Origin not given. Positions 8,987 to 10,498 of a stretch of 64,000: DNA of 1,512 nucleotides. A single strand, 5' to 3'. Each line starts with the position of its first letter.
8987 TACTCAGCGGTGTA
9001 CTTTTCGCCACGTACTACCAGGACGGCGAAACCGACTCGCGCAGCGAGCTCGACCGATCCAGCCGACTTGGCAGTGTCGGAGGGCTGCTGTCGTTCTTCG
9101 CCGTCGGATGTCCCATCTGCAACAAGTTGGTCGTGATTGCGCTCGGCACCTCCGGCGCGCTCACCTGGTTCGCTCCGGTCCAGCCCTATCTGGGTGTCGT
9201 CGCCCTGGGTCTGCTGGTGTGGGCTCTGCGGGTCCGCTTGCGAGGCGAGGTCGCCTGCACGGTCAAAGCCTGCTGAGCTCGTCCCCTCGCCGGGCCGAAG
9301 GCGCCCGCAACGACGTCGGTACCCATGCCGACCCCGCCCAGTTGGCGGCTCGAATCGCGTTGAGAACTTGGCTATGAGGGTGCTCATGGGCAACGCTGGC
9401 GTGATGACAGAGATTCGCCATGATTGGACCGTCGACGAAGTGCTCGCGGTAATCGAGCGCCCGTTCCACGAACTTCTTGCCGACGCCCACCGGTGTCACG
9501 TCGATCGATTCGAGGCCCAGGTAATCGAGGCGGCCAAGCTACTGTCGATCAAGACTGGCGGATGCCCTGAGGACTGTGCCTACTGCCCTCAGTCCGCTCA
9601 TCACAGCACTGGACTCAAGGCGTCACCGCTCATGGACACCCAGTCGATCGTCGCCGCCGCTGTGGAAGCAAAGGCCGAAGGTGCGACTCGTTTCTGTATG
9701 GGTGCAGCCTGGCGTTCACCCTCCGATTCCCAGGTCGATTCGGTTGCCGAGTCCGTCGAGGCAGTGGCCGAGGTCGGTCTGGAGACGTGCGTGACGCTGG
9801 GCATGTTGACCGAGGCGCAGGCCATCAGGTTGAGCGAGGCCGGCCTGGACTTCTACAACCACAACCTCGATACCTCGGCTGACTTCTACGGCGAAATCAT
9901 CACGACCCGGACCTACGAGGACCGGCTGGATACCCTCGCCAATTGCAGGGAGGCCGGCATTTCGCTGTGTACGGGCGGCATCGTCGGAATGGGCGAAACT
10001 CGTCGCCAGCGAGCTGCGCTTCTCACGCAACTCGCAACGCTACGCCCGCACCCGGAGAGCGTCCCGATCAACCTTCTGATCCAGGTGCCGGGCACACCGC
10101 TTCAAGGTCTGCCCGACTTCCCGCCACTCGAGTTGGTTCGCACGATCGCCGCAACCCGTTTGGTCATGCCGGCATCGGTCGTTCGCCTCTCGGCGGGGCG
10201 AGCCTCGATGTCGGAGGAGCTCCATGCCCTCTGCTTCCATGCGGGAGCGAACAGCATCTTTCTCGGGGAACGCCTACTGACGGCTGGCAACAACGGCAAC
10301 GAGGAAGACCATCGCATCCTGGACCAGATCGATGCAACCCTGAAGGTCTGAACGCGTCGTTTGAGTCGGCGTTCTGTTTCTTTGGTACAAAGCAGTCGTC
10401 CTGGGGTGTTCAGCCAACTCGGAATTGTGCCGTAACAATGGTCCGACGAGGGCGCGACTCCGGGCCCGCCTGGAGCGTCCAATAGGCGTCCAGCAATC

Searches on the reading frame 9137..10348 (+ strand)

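Call 81: search_protein_families(library=pfam, proteins=[window:9137-10348:+], max_evalue=0.0001)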
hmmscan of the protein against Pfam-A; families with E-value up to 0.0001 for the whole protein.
window:9137-10348:+ (404 aa): 2 families
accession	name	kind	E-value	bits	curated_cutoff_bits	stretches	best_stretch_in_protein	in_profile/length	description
PF06968.18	BATS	-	1.4e-23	83.3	22.2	1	310-398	1-85/88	Biotin and Thiamin Synthesis associated domain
PF04055.27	Radical_SAM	-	7.4e-22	78.7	29.5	1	138-296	2-163/166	Radical SAM superfamily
